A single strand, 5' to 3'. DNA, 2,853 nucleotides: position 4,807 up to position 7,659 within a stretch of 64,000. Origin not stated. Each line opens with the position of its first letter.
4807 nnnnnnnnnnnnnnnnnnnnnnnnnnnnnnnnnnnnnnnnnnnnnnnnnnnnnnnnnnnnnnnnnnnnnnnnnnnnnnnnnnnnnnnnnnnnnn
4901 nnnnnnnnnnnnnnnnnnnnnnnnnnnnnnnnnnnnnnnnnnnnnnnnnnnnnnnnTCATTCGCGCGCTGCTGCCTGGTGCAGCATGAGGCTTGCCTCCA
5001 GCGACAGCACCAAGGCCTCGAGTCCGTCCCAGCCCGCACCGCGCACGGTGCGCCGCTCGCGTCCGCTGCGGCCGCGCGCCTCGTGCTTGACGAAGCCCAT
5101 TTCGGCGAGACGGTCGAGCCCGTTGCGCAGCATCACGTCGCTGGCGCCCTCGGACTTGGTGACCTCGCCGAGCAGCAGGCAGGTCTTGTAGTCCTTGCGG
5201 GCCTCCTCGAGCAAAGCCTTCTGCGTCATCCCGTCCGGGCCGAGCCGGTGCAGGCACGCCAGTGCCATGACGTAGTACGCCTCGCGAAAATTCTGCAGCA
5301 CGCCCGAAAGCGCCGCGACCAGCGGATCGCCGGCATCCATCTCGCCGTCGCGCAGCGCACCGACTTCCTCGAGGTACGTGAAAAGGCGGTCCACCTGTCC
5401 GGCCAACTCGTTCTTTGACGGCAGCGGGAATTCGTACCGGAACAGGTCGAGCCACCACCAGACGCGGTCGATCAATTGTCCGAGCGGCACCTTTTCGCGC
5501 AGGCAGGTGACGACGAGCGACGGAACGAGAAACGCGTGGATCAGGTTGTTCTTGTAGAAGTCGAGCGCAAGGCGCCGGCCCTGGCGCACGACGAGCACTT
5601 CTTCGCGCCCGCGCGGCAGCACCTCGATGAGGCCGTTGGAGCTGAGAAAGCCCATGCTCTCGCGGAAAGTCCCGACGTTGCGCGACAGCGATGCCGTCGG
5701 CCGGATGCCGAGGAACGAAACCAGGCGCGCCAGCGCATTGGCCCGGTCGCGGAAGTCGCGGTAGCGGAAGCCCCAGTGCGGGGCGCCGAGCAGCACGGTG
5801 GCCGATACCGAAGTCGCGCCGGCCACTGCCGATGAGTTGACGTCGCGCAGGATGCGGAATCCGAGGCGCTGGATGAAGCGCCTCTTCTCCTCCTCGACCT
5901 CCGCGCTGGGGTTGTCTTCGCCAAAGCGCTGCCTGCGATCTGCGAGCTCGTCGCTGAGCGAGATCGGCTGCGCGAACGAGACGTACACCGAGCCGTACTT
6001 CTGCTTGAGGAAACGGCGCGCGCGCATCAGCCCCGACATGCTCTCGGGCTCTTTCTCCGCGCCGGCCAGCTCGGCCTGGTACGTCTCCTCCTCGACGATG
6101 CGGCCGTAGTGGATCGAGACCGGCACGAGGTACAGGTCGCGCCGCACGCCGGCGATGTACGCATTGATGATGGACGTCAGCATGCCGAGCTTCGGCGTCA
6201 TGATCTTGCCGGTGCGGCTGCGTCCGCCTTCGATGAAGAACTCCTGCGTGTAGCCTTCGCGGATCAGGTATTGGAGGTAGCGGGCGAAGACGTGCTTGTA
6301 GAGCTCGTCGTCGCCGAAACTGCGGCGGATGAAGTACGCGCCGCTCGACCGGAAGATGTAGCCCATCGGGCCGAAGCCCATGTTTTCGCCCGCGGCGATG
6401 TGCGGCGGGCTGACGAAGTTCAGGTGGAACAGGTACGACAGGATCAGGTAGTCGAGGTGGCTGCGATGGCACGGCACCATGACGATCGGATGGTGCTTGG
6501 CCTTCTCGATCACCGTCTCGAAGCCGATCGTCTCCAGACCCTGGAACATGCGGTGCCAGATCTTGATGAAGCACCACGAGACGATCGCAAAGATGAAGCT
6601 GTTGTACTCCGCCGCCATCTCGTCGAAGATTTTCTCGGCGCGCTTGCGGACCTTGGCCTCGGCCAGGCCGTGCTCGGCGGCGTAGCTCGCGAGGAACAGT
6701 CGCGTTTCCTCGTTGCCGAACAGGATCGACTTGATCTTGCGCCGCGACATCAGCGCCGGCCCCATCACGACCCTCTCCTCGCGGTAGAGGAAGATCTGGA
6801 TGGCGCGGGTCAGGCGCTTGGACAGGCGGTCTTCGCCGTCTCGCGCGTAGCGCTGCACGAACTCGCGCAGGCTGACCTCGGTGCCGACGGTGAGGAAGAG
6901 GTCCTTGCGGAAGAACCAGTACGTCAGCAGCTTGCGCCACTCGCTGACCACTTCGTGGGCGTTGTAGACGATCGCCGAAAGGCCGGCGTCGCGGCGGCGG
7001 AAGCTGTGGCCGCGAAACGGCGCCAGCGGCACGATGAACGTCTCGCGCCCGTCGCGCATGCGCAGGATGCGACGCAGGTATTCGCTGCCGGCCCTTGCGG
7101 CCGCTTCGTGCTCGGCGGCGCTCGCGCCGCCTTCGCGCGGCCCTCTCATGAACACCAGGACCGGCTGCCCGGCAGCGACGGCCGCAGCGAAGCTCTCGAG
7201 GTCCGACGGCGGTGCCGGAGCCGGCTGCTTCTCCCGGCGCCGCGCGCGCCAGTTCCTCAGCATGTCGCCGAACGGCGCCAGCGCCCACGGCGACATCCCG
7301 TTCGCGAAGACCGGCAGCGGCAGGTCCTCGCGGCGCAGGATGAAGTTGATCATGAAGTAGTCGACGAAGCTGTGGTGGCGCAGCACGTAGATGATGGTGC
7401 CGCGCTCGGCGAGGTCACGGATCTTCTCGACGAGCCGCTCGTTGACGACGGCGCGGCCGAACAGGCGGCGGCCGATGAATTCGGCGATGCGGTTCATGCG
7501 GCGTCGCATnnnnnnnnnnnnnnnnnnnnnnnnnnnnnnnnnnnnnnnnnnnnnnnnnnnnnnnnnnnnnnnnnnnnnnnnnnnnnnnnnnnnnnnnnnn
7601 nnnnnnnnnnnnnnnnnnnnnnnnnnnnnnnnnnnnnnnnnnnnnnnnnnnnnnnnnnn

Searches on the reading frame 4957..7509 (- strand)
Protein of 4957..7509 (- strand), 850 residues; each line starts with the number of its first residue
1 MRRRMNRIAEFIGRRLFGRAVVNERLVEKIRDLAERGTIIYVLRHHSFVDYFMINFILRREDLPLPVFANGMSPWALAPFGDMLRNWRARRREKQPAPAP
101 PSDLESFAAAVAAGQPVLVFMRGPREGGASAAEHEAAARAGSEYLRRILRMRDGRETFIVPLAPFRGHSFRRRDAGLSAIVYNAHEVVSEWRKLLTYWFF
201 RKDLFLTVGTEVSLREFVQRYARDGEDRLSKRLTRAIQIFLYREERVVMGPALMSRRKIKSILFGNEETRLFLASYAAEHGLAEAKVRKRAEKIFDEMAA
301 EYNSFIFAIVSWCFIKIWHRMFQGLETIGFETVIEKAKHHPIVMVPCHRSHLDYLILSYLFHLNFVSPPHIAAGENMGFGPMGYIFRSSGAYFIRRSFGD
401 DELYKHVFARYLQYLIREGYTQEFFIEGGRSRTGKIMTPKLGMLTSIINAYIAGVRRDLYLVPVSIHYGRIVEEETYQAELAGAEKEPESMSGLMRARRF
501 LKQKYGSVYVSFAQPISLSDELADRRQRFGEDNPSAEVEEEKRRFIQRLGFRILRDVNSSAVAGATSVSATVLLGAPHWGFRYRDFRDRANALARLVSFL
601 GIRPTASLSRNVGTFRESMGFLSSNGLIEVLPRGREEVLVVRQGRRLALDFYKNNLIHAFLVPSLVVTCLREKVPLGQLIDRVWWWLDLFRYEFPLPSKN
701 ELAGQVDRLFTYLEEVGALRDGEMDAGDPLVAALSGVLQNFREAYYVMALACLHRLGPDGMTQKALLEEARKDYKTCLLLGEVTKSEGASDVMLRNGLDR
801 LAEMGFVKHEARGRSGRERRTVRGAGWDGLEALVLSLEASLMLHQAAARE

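Call 67: search_protein_families(library=pfam, proteins=[window:4957-7509:-], max_evalue=0.0001)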
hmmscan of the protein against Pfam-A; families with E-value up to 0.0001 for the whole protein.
window:4957-7509:- (850 aa): 2 families
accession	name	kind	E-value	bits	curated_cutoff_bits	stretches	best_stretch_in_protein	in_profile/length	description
PF19277.4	GPAT_C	-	3.4e-61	207.9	25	1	477-809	1-343/344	Glycerol-3-phosphate acyltransferase C-terminal region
PF01553.26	Acyltransferase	-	9.9e-31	106.7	23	2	335-466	8-131/132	Acyltransferase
